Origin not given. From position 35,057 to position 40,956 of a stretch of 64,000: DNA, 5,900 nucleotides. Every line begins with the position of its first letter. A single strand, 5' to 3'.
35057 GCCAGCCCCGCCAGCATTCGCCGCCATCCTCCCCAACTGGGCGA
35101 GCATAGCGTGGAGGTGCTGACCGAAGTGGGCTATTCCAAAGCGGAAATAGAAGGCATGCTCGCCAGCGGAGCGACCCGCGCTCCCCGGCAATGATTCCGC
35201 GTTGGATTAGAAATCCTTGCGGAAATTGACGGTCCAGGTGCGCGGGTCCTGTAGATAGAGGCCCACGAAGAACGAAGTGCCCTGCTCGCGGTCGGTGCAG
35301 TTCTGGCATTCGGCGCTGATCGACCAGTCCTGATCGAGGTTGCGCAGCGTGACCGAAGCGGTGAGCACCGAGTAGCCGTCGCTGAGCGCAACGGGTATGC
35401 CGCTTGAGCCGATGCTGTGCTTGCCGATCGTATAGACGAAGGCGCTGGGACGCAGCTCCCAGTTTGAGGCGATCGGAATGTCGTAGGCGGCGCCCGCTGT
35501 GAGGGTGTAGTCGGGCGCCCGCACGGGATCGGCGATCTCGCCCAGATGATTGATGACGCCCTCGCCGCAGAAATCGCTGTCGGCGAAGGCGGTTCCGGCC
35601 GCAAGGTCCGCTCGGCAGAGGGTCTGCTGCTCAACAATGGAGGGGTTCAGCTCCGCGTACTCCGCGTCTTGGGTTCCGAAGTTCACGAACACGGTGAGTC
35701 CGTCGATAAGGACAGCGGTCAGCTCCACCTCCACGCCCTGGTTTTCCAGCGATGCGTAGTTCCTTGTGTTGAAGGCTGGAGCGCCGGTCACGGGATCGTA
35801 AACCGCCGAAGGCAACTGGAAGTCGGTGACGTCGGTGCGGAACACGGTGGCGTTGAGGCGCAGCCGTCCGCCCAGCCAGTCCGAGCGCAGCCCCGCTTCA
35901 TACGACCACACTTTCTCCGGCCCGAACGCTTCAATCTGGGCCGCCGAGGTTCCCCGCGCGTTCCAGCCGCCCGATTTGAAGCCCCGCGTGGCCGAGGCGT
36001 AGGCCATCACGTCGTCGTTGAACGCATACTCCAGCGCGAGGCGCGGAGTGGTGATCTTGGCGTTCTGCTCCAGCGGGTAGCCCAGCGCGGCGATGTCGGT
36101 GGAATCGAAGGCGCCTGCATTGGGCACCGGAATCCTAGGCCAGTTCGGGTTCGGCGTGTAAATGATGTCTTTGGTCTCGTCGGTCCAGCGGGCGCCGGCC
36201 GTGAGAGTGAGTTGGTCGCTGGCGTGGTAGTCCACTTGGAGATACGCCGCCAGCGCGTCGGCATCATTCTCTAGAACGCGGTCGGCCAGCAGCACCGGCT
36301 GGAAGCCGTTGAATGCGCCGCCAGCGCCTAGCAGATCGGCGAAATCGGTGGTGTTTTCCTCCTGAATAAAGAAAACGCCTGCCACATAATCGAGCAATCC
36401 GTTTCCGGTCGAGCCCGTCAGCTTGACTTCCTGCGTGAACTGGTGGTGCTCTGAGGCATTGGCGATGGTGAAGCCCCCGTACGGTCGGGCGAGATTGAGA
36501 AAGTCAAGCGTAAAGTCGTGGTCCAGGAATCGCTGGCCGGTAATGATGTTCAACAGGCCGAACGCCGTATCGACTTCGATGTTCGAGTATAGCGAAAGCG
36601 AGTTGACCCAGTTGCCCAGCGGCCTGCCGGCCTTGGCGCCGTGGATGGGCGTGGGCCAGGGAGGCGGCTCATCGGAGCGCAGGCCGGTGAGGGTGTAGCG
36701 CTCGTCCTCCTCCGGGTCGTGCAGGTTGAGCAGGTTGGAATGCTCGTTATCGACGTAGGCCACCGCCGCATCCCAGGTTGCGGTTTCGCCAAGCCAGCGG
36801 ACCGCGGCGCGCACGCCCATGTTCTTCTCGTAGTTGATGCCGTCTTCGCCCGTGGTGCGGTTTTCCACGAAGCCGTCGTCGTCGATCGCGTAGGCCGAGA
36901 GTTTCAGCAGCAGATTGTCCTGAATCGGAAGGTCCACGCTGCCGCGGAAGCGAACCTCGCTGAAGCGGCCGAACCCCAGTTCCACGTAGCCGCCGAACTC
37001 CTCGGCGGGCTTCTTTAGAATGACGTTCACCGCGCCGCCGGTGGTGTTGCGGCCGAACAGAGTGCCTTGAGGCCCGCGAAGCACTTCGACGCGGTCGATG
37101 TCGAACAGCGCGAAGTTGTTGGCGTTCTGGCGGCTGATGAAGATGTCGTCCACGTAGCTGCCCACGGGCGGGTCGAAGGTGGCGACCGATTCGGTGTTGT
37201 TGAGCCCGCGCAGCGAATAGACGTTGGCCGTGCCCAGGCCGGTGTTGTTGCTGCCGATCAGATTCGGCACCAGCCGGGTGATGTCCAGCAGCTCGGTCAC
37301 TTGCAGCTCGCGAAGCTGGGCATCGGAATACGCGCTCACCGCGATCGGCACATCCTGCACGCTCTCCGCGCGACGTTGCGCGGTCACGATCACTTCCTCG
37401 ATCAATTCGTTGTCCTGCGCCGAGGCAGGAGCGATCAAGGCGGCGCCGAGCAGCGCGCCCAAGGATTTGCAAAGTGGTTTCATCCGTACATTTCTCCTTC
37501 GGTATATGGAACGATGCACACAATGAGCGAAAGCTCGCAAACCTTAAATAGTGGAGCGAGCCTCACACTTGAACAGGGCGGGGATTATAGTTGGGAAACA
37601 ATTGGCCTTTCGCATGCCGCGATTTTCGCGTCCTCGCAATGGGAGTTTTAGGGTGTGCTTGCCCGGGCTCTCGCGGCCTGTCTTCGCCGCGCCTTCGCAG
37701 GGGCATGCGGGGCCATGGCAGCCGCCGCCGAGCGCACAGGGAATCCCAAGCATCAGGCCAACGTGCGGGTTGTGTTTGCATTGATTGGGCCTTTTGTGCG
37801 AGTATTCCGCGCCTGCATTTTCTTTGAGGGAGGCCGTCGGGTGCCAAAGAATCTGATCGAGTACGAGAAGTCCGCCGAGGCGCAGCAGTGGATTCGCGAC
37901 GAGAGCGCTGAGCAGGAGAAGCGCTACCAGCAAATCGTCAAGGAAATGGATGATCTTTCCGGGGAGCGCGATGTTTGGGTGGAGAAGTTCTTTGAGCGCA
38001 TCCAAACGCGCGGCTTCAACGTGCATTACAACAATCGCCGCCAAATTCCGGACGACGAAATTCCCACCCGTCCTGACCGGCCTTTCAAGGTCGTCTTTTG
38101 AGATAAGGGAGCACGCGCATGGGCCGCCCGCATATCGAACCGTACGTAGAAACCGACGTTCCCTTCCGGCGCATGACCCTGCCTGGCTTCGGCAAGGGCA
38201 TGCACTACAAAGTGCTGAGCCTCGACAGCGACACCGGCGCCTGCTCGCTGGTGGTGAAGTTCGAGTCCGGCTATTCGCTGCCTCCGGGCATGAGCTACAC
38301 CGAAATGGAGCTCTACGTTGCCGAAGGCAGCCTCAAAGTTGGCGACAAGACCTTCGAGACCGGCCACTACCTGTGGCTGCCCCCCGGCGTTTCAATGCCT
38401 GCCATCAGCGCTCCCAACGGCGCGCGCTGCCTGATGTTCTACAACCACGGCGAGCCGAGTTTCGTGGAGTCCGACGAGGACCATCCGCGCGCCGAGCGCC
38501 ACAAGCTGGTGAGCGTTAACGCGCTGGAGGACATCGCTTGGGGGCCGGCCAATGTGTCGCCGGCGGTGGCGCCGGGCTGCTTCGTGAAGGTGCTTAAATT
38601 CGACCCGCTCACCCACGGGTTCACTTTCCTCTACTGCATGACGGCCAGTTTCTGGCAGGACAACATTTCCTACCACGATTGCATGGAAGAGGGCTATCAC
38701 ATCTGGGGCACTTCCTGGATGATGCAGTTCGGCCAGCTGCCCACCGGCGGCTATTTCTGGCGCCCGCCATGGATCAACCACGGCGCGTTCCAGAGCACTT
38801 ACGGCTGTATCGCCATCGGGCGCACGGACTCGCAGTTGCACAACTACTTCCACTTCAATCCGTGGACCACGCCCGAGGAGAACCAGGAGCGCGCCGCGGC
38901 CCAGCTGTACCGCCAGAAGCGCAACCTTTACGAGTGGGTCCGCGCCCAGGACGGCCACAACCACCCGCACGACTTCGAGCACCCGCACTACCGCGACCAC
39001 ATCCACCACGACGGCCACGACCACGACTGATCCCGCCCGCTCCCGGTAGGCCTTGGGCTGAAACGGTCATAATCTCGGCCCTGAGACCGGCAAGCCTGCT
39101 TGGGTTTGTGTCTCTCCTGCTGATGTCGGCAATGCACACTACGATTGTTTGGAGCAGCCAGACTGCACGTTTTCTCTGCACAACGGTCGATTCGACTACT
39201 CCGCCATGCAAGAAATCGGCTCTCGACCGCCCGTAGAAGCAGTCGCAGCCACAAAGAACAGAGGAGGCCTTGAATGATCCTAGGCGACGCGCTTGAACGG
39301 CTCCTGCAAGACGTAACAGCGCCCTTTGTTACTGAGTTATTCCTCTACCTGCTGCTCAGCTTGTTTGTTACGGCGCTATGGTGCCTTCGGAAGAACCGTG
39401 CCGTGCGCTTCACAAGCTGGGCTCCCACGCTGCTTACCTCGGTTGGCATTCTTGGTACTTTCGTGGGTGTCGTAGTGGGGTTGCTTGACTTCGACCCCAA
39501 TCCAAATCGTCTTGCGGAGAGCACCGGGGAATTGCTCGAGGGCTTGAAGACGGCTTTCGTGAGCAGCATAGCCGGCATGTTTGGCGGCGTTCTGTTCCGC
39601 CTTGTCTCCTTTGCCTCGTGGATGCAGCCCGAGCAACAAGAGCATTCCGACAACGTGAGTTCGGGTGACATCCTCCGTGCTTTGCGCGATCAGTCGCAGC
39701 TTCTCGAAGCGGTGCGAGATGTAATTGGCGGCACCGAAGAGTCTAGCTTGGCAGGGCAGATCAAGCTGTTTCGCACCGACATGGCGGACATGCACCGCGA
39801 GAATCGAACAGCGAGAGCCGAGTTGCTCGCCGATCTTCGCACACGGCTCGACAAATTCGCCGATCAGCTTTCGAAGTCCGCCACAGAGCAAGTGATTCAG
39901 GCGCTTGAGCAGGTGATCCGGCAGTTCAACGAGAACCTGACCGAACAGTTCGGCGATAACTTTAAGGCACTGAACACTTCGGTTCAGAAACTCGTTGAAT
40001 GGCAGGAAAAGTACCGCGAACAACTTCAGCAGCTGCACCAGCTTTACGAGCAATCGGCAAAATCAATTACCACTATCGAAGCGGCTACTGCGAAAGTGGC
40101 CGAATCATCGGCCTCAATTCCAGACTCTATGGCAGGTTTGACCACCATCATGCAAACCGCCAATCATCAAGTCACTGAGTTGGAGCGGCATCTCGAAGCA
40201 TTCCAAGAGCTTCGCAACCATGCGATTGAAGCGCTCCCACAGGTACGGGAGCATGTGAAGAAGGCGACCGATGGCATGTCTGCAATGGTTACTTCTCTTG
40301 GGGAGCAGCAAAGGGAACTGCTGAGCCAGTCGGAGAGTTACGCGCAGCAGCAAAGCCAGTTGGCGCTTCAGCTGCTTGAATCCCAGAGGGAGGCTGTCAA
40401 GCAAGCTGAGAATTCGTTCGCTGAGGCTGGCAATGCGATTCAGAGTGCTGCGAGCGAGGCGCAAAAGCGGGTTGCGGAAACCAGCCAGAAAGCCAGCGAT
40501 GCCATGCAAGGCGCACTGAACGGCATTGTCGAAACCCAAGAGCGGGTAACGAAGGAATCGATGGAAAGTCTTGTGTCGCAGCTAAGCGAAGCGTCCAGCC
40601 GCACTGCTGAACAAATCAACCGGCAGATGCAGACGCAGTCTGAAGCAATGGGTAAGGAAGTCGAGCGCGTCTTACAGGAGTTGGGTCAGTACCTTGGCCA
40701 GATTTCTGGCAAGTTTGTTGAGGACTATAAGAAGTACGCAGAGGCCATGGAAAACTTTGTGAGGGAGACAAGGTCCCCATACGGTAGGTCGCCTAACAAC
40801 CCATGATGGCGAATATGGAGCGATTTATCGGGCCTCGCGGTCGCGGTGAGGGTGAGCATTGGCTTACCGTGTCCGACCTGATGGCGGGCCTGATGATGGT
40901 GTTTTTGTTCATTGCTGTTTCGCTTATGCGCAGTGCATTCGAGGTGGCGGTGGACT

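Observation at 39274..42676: Three-gene MotA-like / MotB-like / HNH cluster: type II Zorya-like system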

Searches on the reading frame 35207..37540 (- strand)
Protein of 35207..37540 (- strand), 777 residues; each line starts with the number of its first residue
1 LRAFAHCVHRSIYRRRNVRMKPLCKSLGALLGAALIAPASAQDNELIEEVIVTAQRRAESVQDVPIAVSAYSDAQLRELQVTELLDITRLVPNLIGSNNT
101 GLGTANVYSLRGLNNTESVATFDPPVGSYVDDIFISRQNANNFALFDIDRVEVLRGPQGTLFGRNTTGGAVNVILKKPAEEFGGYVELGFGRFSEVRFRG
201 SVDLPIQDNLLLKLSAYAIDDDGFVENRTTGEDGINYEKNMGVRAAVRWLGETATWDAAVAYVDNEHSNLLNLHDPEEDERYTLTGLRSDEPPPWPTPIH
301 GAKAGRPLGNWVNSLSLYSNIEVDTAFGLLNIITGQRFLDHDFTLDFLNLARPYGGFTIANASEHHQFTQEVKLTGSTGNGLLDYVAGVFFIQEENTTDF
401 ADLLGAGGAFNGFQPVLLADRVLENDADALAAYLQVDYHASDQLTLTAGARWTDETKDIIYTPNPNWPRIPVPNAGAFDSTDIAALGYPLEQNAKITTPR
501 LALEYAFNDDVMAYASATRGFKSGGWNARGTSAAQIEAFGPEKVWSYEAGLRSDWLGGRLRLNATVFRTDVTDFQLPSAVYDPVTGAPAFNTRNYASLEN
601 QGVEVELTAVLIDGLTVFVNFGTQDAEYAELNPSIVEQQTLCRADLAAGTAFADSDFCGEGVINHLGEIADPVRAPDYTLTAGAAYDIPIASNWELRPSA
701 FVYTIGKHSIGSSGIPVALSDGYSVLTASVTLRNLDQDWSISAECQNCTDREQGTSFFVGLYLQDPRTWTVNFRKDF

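Call 18: search_protein_families(library=pfam, proteins=[window:35207-37540:-], max_evalue=0.001)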
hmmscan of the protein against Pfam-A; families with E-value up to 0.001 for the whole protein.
window:35207-37540:- (777 aa): 2 families
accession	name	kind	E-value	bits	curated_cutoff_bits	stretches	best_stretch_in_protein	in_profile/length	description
PF00593.30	TonB_dep_Rec_b-barrel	-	2.6e-37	130.2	27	1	311-747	77-435/436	TonB dependent receptor-like, beta-barrel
PF07715.20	Plug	-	5.9e-18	65.8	23.9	1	61-170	2-107/107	TonB-dependent Receptor Plug Domain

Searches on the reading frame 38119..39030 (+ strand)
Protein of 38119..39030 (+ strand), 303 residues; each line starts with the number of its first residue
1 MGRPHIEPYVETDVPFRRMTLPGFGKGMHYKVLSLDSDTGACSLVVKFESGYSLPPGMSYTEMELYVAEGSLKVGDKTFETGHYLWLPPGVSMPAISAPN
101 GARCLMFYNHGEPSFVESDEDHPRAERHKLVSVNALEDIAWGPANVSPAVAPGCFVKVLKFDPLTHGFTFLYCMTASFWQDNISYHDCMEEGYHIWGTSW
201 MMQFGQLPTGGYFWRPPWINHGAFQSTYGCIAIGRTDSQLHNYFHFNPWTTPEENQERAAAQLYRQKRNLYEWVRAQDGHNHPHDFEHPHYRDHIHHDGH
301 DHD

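Call 18: search_protein_families(library=pfam, proteins=[window:38119-39030:+], max_evalue=0.001)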
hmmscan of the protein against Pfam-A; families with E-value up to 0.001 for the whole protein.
window:38119-39030:+ (303 aa): 2 families
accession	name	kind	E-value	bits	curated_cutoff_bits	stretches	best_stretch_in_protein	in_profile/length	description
PF14499.12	DUF4437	-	2.2e-19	70.1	24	1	33-242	27-249/250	Domain of unknown function (DUF4437)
PF12973.13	Cupin_7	-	7.8e-14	51.8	27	1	24-111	16-102/105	ChrR Cupin-like domain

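Call 19: search_protein_families(library=padloc, proteins=[window:38119-39030:+], max_evalue=0.001)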
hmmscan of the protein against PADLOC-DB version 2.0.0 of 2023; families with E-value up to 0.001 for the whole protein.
window:38119-39030:+ (303 aa): 0 families

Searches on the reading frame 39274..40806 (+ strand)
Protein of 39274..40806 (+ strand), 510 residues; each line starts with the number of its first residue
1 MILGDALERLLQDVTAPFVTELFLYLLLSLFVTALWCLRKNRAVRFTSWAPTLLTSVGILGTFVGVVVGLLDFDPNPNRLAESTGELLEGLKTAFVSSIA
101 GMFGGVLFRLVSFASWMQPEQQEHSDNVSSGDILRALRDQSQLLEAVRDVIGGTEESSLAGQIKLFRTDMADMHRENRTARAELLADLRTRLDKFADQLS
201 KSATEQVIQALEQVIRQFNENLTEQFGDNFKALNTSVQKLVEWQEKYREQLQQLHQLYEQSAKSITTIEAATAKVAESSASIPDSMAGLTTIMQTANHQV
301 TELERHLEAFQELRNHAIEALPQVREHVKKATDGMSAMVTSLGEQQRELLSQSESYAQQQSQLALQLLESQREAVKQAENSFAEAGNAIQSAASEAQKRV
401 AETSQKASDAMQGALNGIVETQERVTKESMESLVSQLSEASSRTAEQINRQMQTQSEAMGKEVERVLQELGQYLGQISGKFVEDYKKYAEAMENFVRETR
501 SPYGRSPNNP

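Call 3: search_protein_families(library=padloc, proteins=[window:39274-40806:+], max_evalue=0.01)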
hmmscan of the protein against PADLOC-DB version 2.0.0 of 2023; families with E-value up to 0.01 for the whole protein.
window:39274-40806:+ (510 aa): 27 families (the best 25 are shown)
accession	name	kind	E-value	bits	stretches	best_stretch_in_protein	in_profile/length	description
PDLC00640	ZorA2|ZorA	-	3.7e-137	456.5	2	5-380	3-388/590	MotA/ExbB/TolQ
PDLC00638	ZorA2|ZorA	-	4.3e-128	426.5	2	6-428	5-428/545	MotA/ExbB/TolQ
PDLC00636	ZorA2|ZorA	-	1.2e-75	253.2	1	13-500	6-458/461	MotA/ExbB/TolQ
PDLC00637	ZorA2|ZorA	-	1.2e-74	249.6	2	22-341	19-316/420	MotA/ExbB/TolQ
PDLC00639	ZorA2|ZorA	-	5.9e-65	218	1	23-499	36-488/494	MotA/ExbB/TolQ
PDLC00635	ZorA2|ZorA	-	1.6e-31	107.9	2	42-141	41-138/505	MotA/ExbB/TolQ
PDLC00598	ZorA1|ZorA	-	3.3e-20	70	2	191-500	291-631/663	MotA/ExbB/TolQ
PDLC00597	ZorA1|ZorA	-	6.2e-15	52.9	1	47-121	108-186/683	MotA/ExbB/TolQ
PDLC00601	ZorA1|ZorA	-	1.7e-12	44.8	2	45-110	133-202/699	MotA/ExbB/TolQ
PDLC00603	ZorA1|ZorA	-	4.2e-11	40.2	1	50-107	133-191/727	MotA/ExbB/TolQ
PDLC00599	ZorA1|ZorA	-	3.2e-10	37.3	2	49-101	128-183/631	MotA/ExbB/TolQ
PDLC00596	ZorA1|ZorA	-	1.2e-06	25.5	1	44-111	155-222/583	MotA/ExbB/TolQ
PDLC00553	JetC2|JetC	-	2.8e-06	23.5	1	166-347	808-987/1361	DUF3584 domain; MukB-like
PDLC00600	ZorA1|ZorA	-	1.8e-05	21.5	0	334-470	452-589/677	MotA/ExbB/TolQ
PDLC00581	JetC3|JetC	-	5.4e-05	19.2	1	163-496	729-1057/1473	DUF3584 domain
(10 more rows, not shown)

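Call 4: search_protein_families(library=pfam, proteins=[window:39274-40806:+], max_evalue=0.1)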
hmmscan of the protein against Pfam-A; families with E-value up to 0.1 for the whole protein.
window:39274-40806:+ (510 aa): 9 families
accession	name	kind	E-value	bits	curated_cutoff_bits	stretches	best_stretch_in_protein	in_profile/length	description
PF01442.23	Apolipoprotein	-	9.7e-07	29.1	90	1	182-266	65-149/190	Apolipoprotein A1/A4/E domain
PF10498.14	IFT57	-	1.9e-06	27.5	40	1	166-279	220-330/360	Intra-flagellar transport protein 57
PF07700.20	HNOB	-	0.00082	19.8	25.5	0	186-270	28-116/163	Haem-NO-binding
PF07464.16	ApoLp-III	-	0.0031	18.1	36.3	0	156-213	31-90/146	Apolipophorin-III precursor (apoLp-III)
PF04513.17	Baculo_PEP_C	-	0.0097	16.4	38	1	183-272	20-108/140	Baculovirus polyhedron envelope protein, PEP, C terminus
PF04108.17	ATG17_like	-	0.013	15.5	43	1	133-397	36-292/355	Autophagy protein ATG17-like domain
PF23136.1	DUF7051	-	0.02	14.9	27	1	170-240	83-153/254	Domain of unknown function (DUF7051)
PF10157.14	BORCS6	-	0.083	13.5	35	0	451-497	11-57/101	BLOC-1-related complex sub-unit 6 C-terminal helix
PF05478.16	Prominin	-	0.086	11.3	34.3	0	310-500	204-403/799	Prominin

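Call 15: search_solved_structures(query=window:39274-40806:+, max_evalue=0.01, show_alignments=1)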
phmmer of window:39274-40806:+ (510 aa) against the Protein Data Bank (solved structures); distinct sequences matched with E-value up to 0.01: 4.
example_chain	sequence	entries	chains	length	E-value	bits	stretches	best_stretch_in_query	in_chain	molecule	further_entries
8vvi_F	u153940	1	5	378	9.3e-33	117.5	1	31-333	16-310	MotA/TolQ/ExbB proton channel domain-containing protein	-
8qyy_A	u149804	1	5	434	4e-07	33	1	46-303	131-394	Anti-phage defense ZorAB system ZorA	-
8qyh_A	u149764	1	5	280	1.3e-06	31.4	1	46-110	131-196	Anti-phage defense ZorAB system ZorA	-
8qyk_A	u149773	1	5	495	2.7e-06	30.3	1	46-327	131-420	Anti-phage defense ZorAB system ZorA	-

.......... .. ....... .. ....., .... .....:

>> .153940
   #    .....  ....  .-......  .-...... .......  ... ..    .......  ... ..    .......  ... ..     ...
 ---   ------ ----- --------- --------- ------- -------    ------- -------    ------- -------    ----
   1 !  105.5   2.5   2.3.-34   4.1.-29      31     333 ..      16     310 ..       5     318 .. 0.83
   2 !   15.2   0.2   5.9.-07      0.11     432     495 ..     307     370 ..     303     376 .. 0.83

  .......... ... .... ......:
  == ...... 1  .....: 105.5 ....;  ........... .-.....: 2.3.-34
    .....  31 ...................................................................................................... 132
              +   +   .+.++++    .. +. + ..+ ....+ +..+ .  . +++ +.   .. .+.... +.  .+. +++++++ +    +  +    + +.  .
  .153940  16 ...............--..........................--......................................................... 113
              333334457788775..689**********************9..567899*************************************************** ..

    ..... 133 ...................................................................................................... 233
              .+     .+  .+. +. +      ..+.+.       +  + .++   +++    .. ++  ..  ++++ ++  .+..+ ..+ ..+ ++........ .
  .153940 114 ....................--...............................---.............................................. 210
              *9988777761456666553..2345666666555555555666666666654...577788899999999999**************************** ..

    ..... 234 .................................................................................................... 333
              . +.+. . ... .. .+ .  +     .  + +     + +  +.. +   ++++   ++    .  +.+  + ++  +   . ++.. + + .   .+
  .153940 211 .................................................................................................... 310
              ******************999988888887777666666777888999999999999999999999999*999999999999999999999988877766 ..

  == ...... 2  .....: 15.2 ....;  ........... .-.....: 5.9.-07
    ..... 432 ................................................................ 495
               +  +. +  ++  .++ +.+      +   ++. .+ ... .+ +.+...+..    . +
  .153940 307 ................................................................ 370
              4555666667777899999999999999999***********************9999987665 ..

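Call 22: search_protein_families(library=ncbifam, proteins=[window:39274-40806:+], max_evalue=0.1)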
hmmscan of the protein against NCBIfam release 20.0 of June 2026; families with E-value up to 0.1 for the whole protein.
window:39274-40806:+ (510 aa): 15 families
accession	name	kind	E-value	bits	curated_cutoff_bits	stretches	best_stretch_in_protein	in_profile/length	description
NF041792.2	2_anti-phage_ZorA2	equivalog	8.1e-104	348.1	700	2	3-383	2-383/550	type II Zorya anti-phage system protein ZorA2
NF033917.0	antiphage_ZorA_4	subfamily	5.7e-14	51.8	500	2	39-104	51-117/413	anti-phage ZorAB system protein ZorA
NF033916.0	antiphage_ZorA_3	subfamily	6.4e-12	45.1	250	2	50-106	27-84/509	anti-phage ZorAB system protein ZorA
NF033915.0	antiphage_ZorA_2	subfamily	1.3e-09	37.7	100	1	44-111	105-176/383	anti-phage ZorAB system protein ZorA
TIGR02168.1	SMC_prok_B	equivalog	3.8e-09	34.9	567.35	1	174-493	670-1005/1181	chromosome segregation protein SMC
NF041794.1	1_anti-phage_ZorA1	equivalog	7.8e-07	27.8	750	1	46-107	131-193/729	type I Zorya anti-phage system protein ZorA1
TIGR02131.1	phaP_Bmeg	equivalog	8e-06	25.9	109.3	1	196-268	43-115/165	polyhydroxyalkanoic acid inclusion protein PhaP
TIGR02169.1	SMC_prok_A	equivalog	5.1e-05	21.1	729.4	1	171-493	234-543/1165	chromosome segregation protein SMC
NF058533.1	antiphage_ProA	equivalog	7.8e-05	20.2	1500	1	169-492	744-1224/1903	anti-phage protein ProA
NF045780.1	TrlF_fam_ATP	equivalog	0.00026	19.9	350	1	167-480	448-767/944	TrlF family AAA-like ATPase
NF033914.0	antiphage_ZorA_1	subfamily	0.0003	19.2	190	1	268-499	371-587/619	anti-phage ZorAB system protein ZorA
NF041244.1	IglI_fam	subfamily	0.0039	17.1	100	1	184-313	85-215/290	type VI secretion system protein IglI family protein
NF008438.0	PRK11281.1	equivalog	0.011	13.5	991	1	180-456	33-309/1113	mechanosensitive channel MscK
TIGR04527.1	mycoplas_twoTM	subfamily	0.014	15.1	125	1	165-307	33-170/248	MG_279/MG_280 family protein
NF043058.1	T4SS_LegC2C7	subfamily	0.024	13.6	350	1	184-395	87-292/348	LegC2/C7 family Dot/Icm T4SS effector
